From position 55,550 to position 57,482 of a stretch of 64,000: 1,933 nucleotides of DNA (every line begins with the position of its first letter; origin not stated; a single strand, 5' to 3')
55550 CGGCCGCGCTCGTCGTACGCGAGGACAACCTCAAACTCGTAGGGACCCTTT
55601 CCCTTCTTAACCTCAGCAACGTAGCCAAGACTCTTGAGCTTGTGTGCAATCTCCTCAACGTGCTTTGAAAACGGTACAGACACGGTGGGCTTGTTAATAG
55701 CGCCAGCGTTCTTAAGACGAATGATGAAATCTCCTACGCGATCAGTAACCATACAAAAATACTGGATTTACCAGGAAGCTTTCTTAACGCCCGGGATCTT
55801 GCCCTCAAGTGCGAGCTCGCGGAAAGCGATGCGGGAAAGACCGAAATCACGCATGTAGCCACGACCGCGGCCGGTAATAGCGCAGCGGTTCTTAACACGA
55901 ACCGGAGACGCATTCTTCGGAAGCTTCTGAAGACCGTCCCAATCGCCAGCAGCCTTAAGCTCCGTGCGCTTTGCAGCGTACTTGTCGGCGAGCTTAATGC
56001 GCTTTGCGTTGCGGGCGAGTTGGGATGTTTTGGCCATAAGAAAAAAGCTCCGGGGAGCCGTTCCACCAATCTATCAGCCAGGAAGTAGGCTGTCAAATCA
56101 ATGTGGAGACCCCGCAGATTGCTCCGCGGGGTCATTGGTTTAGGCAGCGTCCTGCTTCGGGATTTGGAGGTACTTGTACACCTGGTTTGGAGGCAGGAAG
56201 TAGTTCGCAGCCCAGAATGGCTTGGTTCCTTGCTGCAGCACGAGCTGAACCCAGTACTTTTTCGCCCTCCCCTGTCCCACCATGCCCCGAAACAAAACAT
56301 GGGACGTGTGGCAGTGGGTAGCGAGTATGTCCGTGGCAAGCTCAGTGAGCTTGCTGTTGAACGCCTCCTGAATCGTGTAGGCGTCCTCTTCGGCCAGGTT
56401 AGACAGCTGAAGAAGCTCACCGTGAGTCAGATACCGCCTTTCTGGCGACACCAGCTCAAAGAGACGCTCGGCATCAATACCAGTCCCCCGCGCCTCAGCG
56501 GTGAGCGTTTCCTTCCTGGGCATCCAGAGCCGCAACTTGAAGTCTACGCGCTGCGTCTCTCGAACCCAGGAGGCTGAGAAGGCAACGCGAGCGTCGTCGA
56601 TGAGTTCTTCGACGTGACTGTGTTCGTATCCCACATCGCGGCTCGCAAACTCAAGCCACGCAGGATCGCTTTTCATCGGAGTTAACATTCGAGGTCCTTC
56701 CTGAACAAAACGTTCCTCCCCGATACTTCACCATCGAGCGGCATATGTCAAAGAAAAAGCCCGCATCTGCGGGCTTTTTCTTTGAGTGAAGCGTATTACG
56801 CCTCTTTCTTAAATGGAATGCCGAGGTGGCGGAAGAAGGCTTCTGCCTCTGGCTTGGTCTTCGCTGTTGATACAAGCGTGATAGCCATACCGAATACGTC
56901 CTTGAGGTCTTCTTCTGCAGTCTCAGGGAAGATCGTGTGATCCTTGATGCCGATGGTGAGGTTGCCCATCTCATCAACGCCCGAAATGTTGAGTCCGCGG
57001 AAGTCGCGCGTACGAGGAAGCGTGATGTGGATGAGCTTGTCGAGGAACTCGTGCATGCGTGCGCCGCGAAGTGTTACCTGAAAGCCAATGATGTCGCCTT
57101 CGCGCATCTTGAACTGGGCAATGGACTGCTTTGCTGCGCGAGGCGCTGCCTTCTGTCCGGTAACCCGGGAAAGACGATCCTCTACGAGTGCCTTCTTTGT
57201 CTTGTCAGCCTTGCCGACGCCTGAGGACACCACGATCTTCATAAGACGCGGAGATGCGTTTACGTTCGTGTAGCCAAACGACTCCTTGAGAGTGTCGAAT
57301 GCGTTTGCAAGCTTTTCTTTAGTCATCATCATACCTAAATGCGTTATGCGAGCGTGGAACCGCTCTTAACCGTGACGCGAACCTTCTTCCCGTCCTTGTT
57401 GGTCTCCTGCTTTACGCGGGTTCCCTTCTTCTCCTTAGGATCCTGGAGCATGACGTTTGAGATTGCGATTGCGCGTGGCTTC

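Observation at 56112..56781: Foreign 182-aa gene inserted inside the spc operon between rplE and rpsN, bracketed by hairpins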

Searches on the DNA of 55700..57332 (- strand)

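Call 25: search_rna_families(source=window, start=55700, end=56900, threshold=evalue, max_evalue=10)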
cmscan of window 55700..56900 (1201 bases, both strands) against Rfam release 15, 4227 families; matches with E-value up to 10: 19.
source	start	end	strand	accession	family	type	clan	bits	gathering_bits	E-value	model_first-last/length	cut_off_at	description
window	56750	56807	-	RF00506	Thr_leader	Cis-reg; leader;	-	29.3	55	0.0036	1-118/118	no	Threonine operon leader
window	56721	56783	+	RF00506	Thr_leader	Cis-reg; leader;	-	28.3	55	0.0065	1-118/118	no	Threonine operon leader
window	56751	56845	-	RF00512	Leu_leader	Cis-reg; leader;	-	27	50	0.0041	1-148/148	no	Leucine operon leader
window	56748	56811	-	RF02074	STnc240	Gene; sRNA;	-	24.8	55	0.5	1-77/77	no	Enterobacterial sRNA STnc240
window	56721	56782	+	RF00512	Leu_leader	Cis-reg; leader;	-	23.2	50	0.039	1-148/148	no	Leucine operon leader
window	56749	56811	-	RF02397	sau-5971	Gene; sRNA;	-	23.1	90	0.2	1-96/96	no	Staphylococcus sRNA sau-5971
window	56748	56785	-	RF03623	mir-1252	Gene; miRNA;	-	21.4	70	1.1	1-65/65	no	mir-1252 microRNA precursor family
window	56754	56858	-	RF02144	rsmX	Gene;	CL00106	20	56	0.37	1-114/114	no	rsmX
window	56746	56787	+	RF03632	MIR1882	Gene; miRNA;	-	19.4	107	0.71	1-131/131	no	MIR1882 microRNA precursor family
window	56750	56807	-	RF01859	Phe_leader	Cis-reg; leader;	-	18.9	55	3.1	1-125/125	no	Phenylalanine leader peptide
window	56753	56778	+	RF00195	RsmY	Gene; sRNA;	CL00106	18.7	57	0.054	96-121/121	no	RsmY RNA family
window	56751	56783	-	RF02063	STnc350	Gene; sRNA;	-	17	60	3.9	31-64/68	no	Salmonella enterica sRNA STnc350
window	56750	56782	+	RF02063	STnc350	Gene; sRNA;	-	16.8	60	4.5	31-64/68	no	Salmonella enterica sRNA STnc350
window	56703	56779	+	RF01394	isrK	Gene; sRNA;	-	16.7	50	0.73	1-77/77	no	isrK Hfq binding RNA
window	56751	56829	-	RF00513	Trp_leader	Cis-reg; leader;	-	16.3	41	3.4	1-100/100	no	Tryptophan operon leader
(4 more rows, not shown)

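Call 75: search_rna_families(sources=[L013, L036, L047, L019, L070], threshold=evalue, max_evalue=0.01)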
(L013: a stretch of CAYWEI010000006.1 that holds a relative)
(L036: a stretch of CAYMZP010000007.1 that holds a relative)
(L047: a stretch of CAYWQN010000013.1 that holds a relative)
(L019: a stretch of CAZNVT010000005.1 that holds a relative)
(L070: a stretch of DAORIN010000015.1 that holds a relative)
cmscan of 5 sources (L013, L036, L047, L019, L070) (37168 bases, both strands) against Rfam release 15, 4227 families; matches with E-value up to 0.01: 0.
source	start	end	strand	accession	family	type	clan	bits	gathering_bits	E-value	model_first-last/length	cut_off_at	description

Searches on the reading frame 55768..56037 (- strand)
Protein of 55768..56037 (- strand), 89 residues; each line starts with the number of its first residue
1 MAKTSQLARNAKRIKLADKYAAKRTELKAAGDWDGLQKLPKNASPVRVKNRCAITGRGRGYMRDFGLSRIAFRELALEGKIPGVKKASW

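Call 4: search_protein_families(library=ncbifam, proteins=[window:55768-56037:-], max_evalue=1)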
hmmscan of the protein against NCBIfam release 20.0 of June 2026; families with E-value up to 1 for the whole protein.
window:55768-56037:- (89 aa): 3 families
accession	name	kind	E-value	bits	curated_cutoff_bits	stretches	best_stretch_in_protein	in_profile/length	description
NF006477.0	PRK08881.1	equivalog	1.8e-33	115.1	77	1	1-89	1-101/101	30S ribosomal protein S14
NF005974.0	PRK08061.1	equivalog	2.2e-19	69.3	77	1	45-89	17-61/61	type Z 30S ribosomal protein S14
NF005370.0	PRK06911.1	equivalog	1e-16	60.7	187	1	1-89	1-100/100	30S ribosomal protein S14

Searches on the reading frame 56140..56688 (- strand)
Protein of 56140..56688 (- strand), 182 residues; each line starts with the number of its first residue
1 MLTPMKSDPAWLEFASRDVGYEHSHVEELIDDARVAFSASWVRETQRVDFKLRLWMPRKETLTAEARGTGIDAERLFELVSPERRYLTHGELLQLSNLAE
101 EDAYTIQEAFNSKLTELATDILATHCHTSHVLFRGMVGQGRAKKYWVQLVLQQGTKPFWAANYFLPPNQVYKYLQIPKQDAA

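Call 3: search_protein_families(library=pfam, proteins=[window:56140-56688:-], max_evalue=10)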
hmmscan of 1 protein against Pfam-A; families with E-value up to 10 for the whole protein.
window:56140-56688:- (182 aa): 1 family
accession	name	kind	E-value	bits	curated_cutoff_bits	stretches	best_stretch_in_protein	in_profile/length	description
PF24547.1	DUF7601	-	0.16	13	27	1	50-110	22-83/116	Domain of unknown function (DUF7601)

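Call 4: search_protein_families(library=ncbifam, proteins=[window:56140-56688:-], max_evalue=1)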
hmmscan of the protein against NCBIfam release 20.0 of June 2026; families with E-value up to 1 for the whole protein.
window:56140-56688:- (182 aa): 2 families
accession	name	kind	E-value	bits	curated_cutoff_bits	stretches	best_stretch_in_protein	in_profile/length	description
NF005378.0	PRK06921.1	subfamily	0.016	14.3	207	1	64-122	192-248/266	hypothetical protein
NF008656.0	PRK11655.1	equivalog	0.098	12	191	1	111-172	104-166/169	chorismate lyase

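Call 6: find_homologous_proteins(query=window:56140-56688:-, max_evalue=0.01)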
Query window:56140-56688:- (182 aa): 1 proteins with E <= 0.01 among 309 candidates.
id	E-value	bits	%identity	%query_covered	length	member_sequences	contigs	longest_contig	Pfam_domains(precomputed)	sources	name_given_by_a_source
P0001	8.9e-119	412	100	100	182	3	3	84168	-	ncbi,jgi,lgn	-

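Call 9: find_encoding_contigs(protein=P0001, flank=10000, max_places=6)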
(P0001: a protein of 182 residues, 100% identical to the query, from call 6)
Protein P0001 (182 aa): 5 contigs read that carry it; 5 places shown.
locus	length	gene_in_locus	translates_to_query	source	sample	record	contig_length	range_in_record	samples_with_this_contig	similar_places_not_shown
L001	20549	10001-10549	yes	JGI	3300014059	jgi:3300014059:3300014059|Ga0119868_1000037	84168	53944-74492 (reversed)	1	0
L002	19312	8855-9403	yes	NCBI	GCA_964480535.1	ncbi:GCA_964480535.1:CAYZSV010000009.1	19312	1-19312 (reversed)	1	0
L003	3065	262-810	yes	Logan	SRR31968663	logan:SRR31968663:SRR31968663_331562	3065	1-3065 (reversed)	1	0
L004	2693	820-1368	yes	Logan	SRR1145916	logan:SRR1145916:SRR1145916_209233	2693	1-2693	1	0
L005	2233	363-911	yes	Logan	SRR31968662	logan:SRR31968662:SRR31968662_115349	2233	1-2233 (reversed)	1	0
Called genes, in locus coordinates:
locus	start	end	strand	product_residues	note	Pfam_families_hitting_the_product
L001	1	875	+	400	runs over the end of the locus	PF00009:GTP_EFTU, PF03144:GTP_EFTU_D2, PF03143:GTP_EFTU_D3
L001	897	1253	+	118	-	PF00338:Ribosomal_S10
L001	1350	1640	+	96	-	-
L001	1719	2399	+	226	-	PF00297:Ribosomal_L3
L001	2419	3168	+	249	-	PF00573:Ribosomal_L4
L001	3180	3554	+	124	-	PF00276:Ribosomal_L23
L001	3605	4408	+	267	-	PF00181:Ribosomal_L2_N, PF03947:Ribosomal_L2_C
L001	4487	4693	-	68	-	-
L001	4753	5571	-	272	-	PF11738:DUF3298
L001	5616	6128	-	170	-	-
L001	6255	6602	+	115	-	PF00203:Ribosomal_S19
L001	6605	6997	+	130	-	PF00237:Ribosomal_L22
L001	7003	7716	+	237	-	PF07650:KH_2, PF00189:Ribosomal_S3_C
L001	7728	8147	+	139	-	PF00252:Ribosomal_L16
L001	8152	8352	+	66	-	PF00831:Ribosomal_L29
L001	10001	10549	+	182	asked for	-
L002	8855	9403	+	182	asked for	-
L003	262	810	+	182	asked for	-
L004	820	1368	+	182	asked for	-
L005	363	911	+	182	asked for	-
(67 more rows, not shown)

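Call 15: search_protein_representatives(protein=window:56140-56688:-)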
Query: 182 residues. Proteins with E-value up to 0.001 (for the whole library): 2; up to 1e-10: 1; up to 1e-30: 1. The best 2 are listed.
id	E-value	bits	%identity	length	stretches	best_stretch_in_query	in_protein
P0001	2.8e-119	411.6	100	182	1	1-182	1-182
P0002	8.4e-05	38.7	27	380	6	6-43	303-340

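Call 20: search_protein_families(library=pfam, alignment_id=A1, max_evalue=0.001)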
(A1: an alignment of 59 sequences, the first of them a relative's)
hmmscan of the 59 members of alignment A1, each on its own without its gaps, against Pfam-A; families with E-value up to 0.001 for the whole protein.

A. member 1, L001:10001-10549:+ (182 aa): 0 families

B. families by the number of members that match (of 59 scanned): 15 families
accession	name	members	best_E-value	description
PF20134.4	DUF6524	1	2.1e-34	Family of unknown function (DUF6524)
PF00990.26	GGDEF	1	3.9e-34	Diguanylate cyclase, GGDEF domain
PF20803.2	PaaX_M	1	8.1e-17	PaaX protein central Cas2-like domain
PF13462.12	Thioredoxin_4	1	3.5e-14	Thioredoxin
PF13529.12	Peptidase_C39_2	1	7.4e-14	Peptidase_C39 like family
PF10017.15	Methyltransf_33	1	9.2e-13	Histidine-specific methyltransferase, SAM-dependent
PF03412.21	Peptidase_C39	1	2.8e-08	Peptidase C39 family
PF01323.26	DSBA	1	1.3e-07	DSBA-like thioredoxin domain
PF08241.18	Methyltransf_11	1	3.2e-06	Methyltransferase domain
PF21748.3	UPF0150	1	3.2e-05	UPF0150-like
PF13649.12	Methyltransf_25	1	3.3e-05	Methyltransferase domain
PF00156.33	Pribosyltran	1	8.1e-05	Phosphoribosyl transferase domain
PF08242.18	Methyltransf_12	1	0.0002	Methyltransferase domain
PF13489.12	Methyltransf_23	1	0.00025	Methyltransferase domain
PF05014.21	Nuc_deoxyrib_tr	1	0.00091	Nucleoside 2-deoxyribosyltransferase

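Call 21: search_protein_families(library=padloc, alignment_id=A1, max_evalue=0.001)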
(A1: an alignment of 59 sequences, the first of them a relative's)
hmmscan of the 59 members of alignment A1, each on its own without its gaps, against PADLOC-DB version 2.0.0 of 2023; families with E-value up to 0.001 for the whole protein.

A. member 1, L001:10001-10549:+ (182 aa): 0 families

B. families by the number of members that match (of 59 scanned): 3 families
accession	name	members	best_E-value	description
PDLC00935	Cas2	1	7.3e-06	CRISPR-associated endonuclease Cas2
PDLC01251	Cas2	1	1.2e-05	"CAS-I,CAS-II,CAS-III,CAS-IV,CAS-V,CAS-VI; acquisition_2"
PDLC02559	PglZ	1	0.00091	PglZ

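Call 31: predict_structure(protein=window:56140-56688:-)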
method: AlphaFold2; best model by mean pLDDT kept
length: 182 residues; sequences in the alignment: 1
mean_pLDDT: 38.2   pTM: 0.32
mean pLDDT of the five models: 38.2, 37.8, 37.4, 36.2, 29.6
residues with pLDDT >= 90: 0; 70-90: 0; 50-70: 12; < 50: 170
segments of 3 or more residues with pLDDT < 50: 1-36, 38-43, 51-148, 150-153, 159-182
pLDDT, mean of each block of 10 residues (from residue 1): 27 31 34 46 51 43 43 42 29 30 31 39 40 41 42 50 42 29 26
secondary structure, 60 per line:
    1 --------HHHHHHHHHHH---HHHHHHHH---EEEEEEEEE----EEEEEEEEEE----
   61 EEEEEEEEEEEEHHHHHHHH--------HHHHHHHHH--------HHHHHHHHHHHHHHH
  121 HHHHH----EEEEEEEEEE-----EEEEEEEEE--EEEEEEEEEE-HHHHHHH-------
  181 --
elements in order: H9-19 H23-30 E34-42 E47-56 E61-72 H73-80 H89-97 H106-125 E130-139 E145-153 E156-165 H167-173

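Call 45: search_protein_families(library=phrogs, proteins=[window:56140-56688:-], max_evalue=1)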
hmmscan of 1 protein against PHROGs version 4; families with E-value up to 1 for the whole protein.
window:56140-56688:- (182 aa): 1 family
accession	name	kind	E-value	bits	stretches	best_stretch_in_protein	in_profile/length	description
phrog_21680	-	unknown function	0.17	12.8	0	109-128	5-23/46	-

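Call 46: search_solved_structures(query=window:56140-56688:-, max_evalue=10)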
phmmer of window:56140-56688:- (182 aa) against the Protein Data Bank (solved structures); distinct sequences matched with E-value up to 10: 3.
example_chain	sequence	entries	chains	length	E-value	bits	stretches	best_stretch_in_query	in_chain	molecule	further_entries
2qxl_A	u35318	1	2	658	0.46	13.5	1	47-121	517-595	Heat shock protein homolog SSE1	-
3c7n_A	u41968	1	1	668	0.47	13.4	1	47-121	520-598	Heat shock protein homolog SSE1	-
4yxy_A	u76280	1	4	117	0.75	12.8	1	25-112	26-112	dTor_9x31L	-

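Call 47: search_dna_similar(query=window:56140-56688:-, collection=phages, mode=protein, max_evalue=1)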
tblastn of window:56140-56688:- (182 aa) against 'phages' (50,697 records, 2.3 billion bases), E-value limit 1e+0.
No match.
